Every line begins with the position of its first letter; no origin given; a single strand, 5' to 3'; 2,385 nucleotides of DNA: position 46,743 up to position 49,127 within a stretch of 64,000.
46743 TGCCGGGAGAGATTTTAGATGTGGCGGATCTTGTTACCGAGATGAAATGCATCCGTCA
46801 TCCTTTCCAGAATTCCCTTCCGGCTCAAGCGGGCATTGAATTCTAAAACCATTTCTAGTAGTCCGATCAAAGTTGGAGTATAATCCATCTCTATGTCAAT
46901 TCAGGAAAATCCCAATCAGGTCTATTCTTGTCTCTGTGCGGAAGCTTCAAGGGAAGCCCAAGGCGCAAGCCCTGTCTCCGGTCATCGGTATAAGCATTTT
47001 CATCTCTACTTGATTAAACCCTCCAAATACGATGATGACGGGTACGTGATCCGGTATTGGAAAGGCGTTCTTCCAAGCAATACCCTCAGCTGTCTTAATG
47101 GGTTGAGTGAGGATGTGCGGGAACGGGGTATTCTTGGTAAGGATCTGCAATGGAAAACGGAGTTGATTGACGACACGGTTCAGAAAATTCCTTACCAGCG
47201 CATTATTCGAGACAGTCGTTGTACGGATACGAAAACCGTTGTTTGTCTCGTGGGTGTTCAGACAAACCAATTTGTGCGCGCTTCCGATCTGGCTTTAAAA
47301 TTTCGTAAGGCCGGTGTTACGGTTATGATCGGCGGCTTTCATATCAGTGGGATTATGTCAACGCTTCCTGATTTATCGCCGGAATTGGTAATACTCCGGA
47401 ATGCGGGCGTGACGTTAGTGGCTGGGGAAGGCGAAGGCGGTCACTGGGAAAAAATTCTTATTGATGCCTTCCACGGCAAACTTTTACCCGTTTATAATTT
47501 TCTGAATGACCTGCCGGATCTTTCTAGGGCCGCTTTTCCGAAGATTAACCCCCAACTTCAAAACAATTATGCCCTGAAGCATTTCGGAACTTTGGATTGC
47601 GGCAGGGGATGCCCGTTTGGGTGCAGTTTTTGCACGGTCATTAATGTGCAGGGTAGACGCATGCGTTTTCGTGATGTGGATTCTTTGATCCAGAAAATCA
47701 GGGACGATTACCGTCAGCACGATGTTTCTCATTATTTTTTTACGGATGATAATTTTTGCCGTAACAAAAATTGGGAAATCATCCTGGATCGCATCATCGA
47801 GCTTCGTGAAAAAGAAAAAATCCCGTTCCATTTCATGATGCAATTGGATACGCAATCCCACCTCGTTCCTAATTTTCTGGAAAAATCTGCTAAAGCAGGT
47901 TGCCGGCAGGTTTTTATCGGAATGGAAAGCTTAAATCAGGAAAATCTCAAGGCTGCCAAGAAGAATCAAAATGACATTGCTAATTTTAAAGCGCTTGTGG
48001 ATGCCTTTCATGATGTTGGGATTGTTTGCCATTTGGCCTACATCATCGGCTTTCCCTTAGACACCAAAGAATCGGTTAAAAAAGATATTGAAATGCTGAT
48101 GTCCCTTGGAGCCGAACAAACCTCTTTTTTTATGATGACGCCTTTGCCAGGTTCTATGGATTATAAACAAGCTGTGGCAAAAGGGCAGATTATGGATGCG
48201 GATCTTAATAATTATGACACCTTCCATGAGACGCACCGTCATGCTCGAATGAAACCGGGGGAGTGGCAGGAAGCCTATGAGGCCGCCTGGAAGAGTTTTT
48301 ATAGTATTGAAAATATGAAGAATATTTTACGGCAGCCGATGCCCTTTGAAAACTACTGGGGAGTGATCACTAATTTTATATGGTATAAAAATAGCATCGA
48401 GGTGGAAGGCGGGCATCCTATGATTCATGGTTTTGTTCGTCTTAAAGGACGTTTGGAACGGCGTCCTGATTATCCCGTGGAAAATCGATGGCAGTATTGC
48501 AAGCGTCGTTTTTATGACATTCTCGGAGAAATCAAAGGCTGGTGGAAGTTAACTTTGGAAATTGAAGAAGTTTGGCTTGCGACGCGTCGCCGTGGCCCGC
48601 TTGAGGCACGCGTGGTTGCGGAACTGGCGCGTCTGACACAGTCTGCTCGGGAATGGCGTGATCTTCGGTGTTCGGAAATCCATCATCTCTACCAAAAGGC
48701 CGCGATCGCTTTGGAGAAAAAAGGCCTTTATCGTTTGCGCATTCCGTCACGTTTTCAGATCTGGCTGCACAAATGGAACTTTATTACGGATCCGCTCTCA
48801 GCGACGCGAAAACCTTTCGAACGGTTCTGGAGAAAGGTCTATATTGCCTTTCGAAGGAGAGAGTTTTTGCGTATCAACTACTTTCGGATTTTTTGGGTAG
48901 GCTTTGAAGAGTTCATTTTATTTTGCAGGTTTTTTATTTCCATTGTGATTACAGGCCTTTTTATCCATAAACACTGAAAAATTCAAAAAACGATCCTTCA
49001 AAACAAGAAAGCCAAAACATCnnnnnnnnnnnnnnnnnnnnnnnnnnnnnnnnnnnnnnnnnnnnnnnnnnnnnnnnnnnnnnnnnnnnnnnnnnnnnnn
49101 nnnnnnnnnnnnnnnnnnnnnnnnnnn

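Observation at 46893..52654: Two B12-binding radical SAM enzymes translationally coupled to psd-pssA, directly downstream of a riboswitch-controlled B12 import operon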

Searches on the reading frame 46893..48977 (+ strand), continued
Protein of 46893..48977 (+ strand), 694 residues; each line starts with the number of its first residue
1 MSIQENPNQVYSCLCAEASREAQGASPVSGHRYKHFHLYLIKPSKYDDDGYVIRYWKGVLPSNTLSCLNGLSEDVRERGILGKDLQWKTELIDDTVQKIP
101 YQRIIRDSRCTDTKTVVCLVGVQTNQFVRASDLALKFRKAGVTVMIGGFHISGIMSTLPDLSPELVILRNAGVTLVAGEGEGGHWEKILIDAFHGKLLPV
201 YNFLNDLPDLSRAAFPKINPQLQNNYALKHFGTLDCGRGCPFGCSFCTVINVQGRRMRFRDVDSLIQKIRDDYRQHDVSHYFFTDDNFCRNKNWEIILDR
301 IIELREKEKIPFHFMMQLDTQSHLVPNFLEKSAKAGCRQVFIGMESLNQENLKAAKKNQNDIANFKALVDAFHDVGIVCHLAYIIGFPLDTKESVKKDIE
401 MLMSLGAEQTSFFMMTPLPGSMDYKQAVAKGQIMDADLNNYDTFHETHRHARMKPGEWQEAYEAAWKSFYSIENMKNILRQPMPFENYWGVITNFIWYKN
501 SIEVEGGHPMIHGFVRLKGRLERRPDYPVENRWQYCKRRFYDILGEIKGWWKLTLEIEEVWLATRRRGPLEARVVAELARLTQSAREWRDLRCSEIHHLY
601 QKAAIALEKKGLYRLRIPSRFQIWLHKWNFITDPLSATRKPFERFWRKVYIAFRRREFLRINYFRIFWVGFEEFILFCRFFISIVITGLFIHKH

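Call 88: find_encoding_contigs(protein=P0132, flank=10000, max_places=2)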
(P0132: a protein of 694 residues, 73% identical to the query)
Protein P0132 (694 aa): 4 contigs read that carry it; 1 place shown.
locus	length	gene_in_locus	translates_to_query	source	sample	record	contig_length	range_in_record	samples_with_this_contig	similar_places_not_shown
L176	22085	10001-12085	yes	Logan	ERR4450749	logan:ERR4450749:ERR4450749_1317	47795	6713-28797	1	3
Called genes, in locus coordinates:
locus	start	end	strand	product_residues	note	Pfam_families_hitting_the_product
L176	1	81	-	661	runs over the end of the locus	PF04055:Radical_SAM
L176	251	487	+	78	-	-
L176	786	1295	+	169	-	-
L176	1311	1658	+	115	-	-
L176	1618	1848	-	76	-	-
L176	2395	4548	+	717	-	PF07715:Plug, PF00593:TonB_dep_Rec_b-barrel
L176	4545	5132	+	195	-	PF03544:TonB_C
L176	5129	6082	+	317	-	PF00733:Asn_synthase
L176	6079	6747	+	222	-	PF01902:Diphthami_syn_2_N, PF28410:Diphthami_syn_2_C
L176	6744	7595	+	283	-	PF01497:Peripla_BP_2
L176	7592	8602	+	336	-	PF01032:FecCD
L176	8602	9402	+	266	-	PF00005:ABC_tran, PF02463:SMC_N, PF13191:AAA_16 (weak), PF13476:AAA_23 (weak), PF13555:AAA_29 (weak), PF13304:AAA_21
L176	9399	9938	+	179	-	PF02572:CobA_CobO_BtuR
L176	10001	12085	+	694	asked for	PF04055:Radical_SAM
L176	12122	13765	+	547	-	PF04055:Radical_SAM, PF13282:DUF4070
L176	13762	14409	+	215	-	PF02666:PS_Dcarbxylase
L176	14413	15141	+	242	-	PF01066:CDP-OH_P_transf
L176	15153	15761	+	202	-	PF01810:LysE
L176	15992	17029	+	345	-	PF16258:DUF4912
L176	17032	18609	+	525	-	PF03065:Glyco_hydro_57, PF09210:BE_C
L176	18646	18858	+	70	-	PF10771:DUF2582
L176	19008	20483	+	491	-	PF00128:Alpha-amylase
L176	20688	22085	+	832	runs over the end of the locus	PF00343:Phosphorylase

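Call 89: find_encoding_contigs(protein=P0160, flank=9000, max_places=1)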
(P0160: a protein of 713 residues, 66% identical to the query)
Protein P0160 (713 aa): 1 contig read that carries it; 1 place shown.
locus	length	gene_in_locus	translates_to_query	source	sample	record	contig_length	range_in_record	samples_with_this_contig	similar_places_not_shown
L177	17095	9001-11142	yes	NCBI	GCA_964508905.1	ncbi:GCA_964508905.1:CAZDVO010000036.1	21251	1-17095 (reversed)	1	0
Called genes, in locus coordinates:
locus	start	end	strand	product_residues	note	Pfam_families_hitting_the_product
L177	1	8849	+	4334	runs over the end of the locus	?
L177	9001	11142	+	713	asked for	PF04055:Radical_SAM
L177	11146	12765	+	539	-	PF04055:Radical_SAM, PF13282:DUF4070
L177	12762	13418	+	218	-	PF02666:PS_Dcarbxylase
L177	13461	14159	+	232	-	PF01066:CDP-OH_P_transf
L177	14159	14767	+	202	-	PF01810:LysE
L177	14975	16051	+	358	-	PF16258:DUF4912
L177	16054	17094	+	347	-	?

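Call 90: find_encoding_contigs(protein=P0163, flank=9000, max_places=1)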
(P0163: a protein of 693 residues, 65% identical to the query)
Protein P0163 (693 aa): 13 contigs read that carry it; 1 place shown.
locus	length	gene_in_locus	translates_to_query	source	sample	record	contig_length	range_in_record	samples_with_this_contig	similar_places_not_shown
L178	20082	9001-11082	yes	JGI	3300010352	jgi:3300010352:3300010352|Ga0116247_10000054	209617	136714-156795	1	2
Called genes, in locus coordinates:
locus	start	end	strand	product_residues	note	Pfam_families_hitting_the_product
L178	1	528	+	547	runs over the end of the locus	-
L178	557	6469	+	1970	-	PF02878:PGM_PMM_I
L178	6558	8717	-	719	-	-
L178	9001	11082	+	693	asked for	PF04055:Radical_SAM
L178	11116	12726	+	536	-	PF04055:Radical_SAM, PF13282:DUF4070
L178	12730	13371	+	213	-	PF02666:PS_Dcarbxylase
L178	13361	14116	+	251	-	PF01066:CDP-OH_P_transf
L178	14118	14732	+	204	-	PF01810:LysE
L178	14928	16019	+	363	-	PF16258:DUF4912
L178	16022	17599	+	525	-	PF03065:Glyco_hydro_57, PF09210:BE_C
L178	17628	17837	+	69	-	PF10771:DUF2582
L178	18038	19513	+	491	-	PF00128:Alpha-amylase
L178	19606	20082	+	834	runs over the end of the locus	PF00343:Phosphorylase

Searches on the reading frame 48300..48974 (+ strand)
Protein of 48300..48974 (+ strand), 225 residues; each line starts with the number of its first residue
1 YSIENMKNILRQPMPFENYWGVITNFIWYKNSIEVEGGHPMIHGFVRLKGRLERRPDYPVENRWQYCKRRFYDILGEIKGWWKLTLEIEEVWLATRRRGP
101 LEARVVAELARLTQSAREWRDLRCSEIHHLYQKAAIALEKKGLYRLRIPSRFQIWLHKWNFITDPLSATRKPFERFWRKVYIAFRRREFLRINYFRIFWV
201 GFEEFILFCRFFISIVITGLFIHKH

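Call 82: search_protein_representatives(protein=window:48300-48974:+)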
Query: 225 residues. Proteins with E-value up to 0.001 (for the whole library): 150; up to 1e-10: 70; up to 1e-30: 10. The best 150 are listed.
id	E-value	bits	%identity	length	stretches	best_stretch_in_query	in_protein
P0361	9.4e-65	235.4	53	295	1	1-215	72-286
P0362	2.8e-60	220.7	50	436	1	1-215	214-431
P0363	3.3e-57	210.6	54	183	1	41-221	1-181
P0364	5.7e-46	173.8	50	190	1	35-215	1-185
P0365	3.0e-38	148.6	45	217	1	22-212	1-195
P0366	8.4e-37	143.8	42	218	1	48-219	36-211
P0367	1.3e-36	143.2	37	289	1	2-216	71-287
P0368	2.1e-36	142.5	47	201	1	48-217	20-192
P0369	3.0e-35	138.7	37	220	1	7-212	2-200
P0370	3.1e-32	128.9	41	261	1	1-215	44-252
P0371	9.3e-29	117.5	38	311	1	1-209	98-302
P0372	2.9e-28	115.9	39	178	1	35-221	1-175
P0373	5.3e-28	115.0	33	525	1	1-220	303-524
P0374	1.0e-26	110.8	36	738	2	3-127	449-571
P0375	1.9e-26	110.0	36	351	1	1-213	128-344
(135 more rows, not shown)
